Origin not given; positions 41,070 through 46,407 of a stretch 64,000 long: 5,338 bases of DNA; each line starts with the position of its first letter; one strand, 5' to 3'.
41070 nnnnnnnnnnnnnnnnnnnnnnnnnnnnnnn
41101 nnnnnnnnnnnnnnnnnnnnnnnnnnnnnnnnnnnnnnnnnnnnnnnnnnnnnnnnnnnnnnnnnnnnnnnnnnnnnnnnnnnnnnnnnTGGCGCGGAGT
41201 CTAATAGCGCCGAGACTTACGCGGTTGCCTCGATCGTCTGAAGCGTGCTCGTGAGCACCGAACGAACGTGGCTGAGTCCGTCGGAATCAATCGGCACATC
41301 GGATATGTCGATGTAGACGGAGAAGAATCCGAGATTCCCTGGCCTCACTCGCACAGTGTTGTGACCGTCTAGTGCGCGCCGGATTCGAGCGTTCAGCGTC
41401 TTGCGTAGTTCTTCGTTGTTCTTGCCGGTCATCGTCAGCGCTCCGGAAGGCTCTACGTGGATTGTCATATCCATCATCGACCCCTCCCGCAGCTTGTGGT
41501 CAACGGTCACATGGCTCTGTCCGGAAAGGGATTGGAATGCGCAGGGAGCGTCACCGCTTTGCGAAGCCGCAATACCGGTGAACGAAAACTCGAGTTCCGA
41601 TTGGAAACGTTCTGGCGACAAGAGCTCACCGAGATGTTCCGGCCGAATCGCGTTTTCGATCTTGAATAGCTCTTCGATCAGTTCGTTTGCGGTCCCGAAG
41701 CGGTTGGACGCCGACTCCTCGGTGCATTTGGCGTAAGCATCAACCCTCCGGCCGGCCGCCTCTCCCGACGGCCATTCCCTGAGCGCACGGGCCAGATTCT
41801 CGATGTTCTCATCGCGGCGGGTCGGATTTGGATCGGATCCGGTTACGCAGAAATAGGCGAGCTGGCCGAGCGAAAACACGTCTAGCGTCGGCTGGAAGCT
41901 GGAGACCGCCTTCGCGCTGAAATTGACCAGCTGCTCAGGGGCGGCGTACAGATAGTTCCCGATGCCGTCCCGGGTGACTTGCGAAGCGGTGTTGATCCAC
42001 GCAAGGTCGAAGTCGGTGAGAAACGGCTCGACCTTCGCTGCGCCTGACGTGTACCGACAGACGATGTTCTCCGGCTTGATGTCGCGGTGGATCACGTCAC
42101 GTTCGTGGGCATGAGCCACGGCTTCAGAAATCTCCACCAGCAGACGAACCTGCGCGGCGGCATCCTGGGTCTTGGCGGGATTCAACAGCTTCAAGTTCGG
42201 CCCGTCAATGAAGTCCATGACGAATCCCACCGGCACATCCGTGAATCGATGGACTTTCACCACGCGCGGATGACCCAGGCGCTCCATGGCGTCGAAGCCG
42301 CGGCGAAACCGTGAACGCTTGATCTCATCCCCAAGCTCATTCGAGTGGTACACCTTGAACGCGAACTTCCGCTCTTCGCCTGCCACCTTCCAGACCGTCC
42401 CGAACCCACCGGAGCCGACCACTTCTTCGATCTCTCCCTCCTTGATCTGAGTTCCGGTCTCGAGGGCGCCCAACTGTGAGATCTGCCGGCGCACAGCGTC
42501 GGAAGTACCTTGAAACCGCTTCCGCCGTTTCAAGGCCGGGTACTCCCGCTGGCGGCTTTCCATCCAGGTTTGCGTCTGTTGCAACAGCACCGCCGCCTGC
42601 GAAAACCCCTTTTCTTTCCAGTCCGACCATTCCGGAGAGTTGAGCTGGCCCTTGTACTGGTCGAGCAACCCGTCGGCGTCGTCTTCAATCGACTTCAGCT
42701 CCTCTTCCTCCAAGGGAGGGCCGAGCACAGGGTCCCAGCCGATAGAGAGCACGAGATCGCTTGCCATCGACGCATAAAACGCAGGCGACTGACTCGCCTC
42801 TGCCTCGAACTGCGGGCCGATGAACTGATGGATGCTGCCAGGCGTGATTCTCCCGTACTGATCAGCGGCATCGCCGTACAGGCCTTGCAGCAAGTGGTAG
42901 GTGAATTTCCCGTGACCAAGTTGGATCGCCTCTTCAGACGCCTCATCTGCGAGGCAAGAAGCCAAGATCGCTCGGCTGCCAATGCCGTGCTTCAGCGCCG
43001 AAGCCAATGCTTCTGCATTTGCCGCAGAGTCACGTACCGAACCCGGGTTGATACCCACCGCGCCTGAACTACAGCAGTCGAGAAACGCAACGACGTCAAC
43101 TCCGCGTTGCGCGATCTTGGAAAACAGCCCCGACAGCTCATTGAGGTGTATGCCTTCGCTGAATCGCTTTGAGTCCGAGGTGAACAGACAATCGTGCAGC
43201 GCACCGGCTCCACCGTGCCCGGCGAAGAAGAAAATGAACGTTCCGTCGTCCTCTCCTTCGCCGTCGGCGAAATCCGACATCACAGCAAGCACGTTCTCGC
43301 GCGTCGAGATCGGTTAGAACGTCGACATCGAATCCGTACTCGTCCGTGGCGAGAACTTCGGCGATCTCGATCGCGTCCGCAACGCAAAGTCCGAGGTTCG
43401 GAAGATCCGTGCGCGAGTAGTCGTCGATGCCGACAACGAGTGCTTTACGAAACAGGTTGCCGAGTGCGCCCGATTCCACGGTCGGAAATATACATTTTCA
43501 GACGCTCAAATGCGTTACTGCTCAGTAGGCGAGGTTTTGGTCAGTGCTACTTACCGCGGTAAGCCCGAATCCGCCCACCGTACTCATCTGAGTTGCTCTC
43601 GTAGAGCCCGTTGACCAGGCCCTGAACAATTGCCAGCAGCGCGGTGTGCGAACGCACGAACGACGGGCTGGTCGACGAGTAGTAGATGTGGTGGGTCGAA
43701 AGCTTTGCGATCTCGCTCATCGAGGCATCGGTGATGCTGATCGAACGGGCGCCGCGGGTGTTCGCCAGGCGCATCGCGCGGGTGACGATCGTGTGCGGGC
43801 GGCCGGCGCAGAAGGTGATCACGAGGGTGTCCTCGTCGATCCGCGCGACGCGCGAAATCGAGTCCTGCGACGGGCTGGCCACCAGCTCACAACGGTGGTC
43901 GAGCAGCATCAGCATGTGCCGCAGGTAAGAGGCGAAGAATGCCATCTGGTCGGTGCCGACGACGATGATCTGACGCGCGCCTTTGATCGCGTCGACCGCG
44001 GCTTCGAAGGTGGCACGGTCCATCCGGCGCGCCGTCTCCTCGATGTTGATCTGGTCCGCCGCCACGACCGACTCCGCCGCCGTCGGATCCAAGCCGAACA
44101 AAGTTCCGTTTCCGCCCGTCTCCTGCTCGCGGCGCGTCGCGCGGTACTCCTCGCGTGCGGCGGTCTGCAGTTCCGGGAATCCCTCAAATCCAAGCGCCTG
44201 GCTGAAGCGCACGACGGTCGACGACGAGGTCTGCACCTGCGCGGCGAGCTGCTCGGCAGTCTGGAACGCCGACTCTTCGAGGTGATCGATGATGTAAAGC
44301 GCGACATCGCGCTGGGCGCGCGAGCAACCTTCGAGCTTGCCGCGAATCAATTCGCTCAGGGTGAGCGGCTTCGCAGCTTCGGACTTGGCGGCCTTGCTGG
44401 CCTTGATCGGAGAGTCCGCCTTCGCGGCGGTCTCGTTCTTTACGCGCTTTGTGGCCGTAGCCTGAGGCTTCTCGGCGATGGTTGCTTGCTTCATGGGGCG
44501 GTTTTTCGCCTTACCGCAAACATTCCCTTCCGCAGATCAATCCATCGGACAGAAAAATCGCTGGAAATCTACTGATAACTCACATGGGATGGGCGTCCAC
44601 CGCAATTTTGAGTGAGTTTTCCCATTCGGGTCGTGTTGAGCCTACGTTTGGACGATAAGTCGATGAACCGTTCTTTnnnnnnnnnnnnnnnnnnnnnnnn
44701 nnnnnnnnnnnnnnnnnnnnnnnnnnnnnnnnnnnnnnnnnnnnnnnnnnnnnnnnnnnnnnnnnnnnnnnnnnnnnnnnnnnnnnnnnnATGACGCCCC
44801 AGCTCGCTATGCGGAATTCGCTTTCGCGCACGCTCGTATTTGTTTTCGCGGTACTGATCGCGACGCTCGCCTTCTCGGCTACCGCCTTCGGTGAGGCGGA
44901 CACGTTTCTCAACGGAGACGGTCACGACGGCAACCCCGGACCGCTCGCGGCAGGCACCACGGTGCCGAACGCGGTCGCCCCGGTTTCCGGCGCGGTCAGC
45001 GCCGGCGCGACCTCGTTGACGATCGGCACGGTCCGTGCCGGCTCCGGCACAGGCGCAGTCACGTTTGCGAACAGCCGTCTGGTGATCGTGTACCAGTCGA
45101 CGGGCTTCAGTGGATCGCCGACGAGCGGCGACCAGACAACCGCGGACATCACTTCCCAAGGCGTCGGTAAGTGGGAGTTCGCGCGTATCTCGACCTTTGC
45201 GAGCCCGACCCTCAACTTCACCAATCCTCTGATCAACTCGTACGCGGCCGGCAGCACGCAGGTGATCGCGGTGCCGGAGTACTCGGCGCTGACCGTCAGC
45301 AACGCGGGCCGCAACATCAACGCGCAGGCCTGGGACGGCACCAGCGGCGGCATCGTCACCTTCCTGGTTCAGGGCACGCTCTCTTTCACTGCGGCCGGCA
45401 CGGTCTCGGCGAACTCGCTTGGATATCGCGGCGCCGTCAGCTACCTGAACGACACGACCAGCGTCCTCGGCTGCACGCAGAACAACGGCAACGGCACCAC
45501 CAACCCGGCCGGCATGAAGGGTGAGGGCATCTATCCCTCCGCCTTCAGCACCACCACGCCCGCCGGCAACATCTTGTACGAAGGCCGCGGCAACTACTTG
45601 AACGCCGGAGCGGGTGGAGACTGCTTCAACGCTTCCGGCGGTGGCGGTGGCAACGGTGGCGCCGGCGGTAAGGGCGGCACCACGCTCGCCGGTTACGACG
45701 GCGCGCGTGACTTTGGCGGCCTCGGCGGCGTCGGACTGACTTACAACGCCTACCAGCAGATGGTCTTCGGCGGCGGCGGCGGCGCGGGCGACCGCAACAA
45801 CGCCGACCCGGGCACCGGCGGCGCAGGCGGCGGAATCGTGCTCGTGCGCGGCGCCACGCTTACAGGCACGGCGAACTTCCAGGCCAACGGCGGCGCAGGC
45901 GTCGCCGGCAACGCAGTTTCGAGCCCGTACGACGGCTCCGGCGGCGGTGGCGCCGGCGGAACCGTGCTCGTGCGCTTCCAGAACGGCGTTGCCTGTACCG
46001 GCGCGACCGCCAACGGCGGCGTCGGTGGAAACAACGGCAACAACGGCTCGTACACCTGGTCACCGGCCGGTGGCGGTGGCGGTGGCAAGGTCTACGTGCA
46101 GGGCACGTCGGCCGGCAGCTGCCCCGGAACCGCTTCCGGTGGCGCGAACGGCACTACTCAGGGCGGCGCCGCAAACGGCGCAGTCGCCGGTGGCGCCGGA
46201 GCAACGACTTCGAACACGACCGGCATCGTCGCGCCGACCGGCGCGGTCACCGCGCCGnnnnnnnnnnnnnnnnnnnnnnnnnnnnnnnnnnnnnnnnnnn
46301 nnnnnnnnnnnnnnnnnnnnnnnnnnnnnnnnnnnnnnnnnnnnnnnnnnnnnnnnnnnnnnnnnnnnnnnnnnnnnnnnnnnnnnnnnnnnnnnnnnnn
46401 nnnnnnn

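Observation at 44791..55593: Giant ~3,600-aa secreted protein with a three-part architecture and no obvious cell-wall anchor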

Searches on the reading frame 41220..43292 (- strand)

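Call 10: search_protein_families(library=pfam, proteins=[window:41220-43292:-], max_evalue=0.001)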
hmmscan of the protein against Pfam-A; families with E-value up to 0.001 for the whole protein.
window:41220-43292:- (691 aa): 3 families
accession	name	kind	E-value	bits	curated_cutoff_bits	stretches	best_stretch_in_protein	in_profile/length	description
PF00069.31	Pkinase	-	2.3e-28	99.8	31.7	1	288-505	3-214/263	Protein kinase domain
PF07714.23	PK_Tyr_Ser-Thr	-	1.4e-14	54.5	23.1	1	288-532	3-249/258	Protein tyrosine and serine/threonine kinase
PF00656.27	Peptidase_C14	-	5.3e-06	26.7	21.4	1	1-176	51-227/233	Caspase domain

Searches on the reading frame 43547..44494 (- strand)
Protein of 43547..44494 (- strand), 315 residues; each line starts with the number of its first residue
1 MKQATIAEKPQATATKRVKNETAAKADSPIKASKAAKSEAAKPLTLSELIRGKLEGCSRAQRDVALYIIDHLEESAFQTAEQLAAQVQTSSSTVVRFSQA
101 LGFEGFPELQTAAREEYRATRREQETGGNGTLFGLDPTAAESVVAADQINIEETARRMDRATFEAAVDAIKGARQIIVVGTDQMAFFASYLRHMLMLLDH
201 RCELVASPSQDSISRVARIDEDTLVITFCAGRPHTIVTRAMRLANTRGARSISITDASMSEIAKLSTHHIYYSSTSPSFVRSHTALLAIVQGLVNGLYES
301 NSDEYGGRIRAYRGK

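Call 10: search_protein_families(library=pfam, proteins=[window:43550-44494:-], max_evalue=0.001)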
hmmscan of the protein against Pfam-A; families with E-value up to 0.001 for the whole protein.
window:43550-44494:- (315 aa): 3 families
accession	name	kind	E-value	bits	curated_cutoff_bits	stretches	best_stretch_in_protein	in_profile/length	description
PF01418.23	HTH_6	-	6.6e-13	48.9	28.3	1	46-117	3-74/77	Helix-turn-helix domain, rpiR family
PF01380.27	SIS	-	7.1e-12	45.7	25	1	170-291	2-126/131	SIS domain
PF09837.15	DUF2064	-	0.00095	19.4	25.8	0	153-211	43-97/120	Uncharacterized protein conserved in bacteria (DUF2064)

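Call 27: find_encoding_contigs(protein=window:43547-44494:-, flank=3000, max_places=4)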
Protein window:43547-44494:- (315 aa): 2 contigs read that carry it; 2 places shown.
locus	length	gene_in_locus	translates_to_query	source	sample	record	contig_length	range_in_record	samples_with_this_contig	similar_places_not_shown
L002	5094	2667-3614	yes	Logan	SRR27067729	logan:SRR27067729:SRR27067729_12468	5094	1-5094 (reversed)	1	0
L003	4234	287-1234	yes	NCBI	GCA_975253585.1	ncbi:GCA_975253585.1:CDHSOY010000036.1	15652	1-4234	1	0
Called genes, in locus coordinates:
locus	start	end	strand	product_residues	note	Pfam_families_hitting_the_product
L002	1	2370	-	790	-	?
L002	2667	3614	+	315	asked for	PF01418:HTH_6, PF01380:SIS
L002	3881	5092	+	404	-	?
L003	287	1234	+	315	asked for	PF01418:HTH_6, PF01380:SIS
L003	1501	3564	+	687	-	PF00069:Pkinase, PF07714:PK_Tyr_Ser-Thr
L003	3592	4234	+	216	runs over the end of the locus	PF00753:Lactamase_B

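Call 29: list_cluster_members(proteins=[window:43547-44494:-, window:37326-38294:+, window:40539-41189:-])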
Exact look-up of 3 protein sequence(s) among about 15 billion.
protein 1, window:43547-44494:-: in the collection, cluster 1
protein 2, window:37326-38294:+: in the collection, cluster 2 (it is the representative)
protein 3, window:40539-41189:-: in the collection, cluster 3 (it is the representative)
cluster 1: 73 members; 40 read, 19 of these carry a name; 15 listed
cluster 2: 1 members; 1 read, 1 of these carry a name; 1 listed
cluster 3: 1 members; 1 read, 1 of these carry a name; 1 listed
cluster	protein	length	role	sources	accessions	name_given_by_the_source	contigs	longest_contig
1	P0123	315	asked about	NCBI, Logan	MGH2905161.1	MAG: MurR/RpiR family transcriptional regulator [Solirubrobacterales bacterium]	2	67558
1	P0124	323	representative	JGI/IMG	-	DNA-binding MurR/RpiR family transcriptional regulator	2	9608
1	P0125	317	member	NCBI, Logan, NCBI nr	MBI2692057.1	MAG: MurR/RpiR family transcriptional regulator [Solirubrobacterales bacterium] | MurR/RpiR family transcriptional regulator [Solirubrobacterales bacterium]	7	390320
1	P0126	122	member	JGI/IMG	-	DNA-binding MurR/RpiR family transcriptional regulator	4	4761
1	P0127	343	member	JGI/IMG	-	DNA-binding MurR/RpiR family transcriptional regulator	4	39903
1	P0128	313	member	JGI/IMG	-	DNA-binding MurR/RpiR family transcriptional regulator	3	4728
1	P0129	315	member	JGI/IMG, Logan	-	DNA-binding MurR/RpiR family transcriptional regulator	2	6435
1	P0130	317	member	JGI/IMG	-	DNA-binding MurR/RpiR family transcriptional regulator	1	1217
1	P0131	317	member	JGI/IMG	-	DNA-binding MurR/RpiR family transcriptional regulator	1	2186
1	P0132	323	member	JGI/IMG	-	DNA-binding MurR/RpiR family transcriptional regulator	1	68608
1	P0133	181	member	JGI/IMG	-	DNA-binding MurR/RpiR family transcriptional regulator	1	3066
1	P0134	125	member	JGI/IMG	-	DNA-binding MurR/RpiR family transcriptional regulator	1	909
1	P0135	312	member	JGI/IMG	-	DNA-binding MurR/RpiR family transcriptional regulator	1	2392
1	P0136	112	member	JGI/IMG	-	DNA-binding MurR/RpiR family transcriptional regulator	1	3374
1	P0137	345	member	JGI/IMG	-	DNA-binding MurR/RpiR family transcriptional regulator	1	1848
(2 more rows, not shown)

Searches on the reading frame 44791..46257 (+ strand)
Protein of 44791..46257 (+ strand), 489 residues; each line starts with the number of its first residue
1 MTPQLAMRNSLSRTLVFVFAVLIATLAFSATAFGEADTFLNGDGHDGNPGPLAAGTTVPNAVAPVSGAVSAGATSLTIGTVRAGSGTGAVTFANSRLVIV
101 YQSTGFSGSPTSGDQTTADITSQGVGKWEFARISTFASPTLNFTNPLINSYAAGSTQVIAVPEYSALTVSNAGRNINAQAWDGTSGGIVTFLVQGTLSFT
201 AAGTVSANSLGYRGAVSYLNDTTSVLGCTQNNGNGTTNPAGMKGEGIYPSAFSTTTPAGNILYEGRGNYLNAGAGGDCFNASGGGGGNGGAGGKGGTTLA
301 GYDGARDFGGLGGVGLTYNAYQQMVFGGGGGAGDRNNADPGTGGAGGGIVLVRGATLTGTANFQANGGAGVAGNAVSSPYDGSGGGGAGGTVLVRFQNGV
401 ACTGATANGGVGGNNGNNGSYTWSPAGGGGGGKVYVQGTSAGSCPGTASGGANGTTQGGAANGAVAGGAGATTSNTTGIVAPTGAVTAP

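Call 7: search_protein_families(library=pfam, proteins=[window:44791-46257:+], max_evalue=10)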
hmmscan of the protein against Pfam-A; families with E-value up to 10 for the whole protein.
seq(489 aa): 0 families

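Call 8: search_protein_families(library=ncbifam, proteins=[window:44791-46257:+], max_evalue=10)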
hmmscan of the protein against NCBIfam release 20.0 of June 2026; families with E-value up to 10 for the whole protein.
seq(489 aa): 1 family
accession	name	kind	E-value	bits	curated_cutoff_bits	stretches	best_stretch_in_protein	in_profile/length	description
NF047640.1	gliding_AgmC_N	equivalog_domain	4.4e-97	325.6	275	1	20-454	6-412/412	adventurous gliding motility protein AgmC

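Call 21: find_homologous_proteins(query=window:44791-46257:+, max_evalue=0.00001)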
Query window:44791-46257:+ (489 aa): 320 proteins with E <= 0.00001 among 8000 candidates; the best 120 are listed.
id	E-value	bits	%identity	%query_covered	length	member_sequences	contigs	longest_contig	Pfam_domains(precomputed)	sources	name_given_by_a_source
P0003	1.6e-63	233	39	96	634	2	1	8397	-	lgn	-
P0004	3.5e-63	232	41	81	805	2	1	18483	PF17957.8,PF13750.13,PF09136.17,PF19077.7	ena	-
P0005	1.0e-61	227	41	83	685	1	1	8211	-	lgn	-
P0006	3.4e-61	226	42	96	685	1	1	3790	-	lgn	-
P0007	6.5e-61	225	40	87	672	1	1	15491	PF19077.7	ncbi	-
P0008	1.3e-56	211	39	97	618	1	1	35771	-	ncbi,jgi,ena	jgi:MYXO-CTERM domain-containing protein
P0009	2.0e-56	210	43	68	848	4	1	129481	-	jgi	jgi:hypothetical protein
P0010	3.0e-56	209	39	46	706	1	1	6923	PF18962.8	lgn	-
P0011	5.9e-56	208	39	69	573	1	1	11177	-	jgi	-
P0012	1.7e-55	207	41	63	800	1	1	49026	PF19077.7,PF17936.8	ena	-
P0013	2.8e-55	206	37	98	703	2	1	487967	PF18962.8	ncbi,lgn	-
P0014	1.6e-54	204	41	92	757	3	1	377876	PF20622.5,PF19077.7,PF17936.8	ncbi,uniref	ncbi:adventurous gliding motility protein AgmC, partial [Myxococcus sp. XM-1-1-1]|uniref:adventurous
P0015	1.3e-52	197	40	78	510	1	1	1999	-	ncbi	-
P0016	1.4e-52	197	38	93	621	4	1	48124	-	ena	-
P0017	1.5e-52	197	39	92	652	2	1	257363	PF19077.7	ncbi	ncbi:adventurous gliding motility protein AgmC, partial [Myxococcus fulvus]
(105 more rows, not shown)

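Call 60: predict_structure(alignment_id=A3)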
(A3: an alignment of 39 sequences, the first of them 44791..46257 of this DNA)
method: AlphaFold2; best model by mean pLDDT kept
length: 489 residues; sequences in the alignment: 39
mean_pLDDT: 88.4   pTM: 0.88
mean pLDDT of the five models: 88.4, 88.2, 87.0, 85.5, 84.6
residues with pLDDT >= 90: 321; 70-90: 109; 50-70: 51; < 50: 8
segments of 3 or more residues with pLDDT < 50: 485-489
pLDDT, mean of each block of 10 residues (from residue 1): 55 71 66 69 93 83 96 97 91 97 93 96 96 97 96 96 96 89 90 96 96 85 68 76 93 67 86 91 97 94 87 98 97 85 97 96 98 75 96 96 97 84 90 95 90 91 96 94 50
secondary structure, 60 per line:
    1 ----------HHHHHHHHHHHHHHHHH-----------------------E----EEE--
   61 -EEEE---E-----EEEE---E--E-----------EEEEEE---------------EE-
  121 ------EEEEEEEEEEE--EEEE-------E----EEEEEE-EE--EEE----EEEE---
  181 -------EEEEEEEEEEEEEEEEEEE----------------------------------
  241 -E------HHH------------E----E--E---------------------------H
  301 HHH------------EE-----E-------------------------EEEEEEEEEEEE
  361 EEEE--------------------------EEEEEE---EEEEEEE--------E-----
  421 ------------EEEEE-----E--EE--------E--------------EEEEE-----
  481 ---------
elements in order: H11-27 E56-58 E62-65 E75-78 E97-102 E127-137 E140-143 E156-161 E167-169 E174-177 E188-206 H300-303 E349-364 E391-396 E400-406 E433-437 E471-475
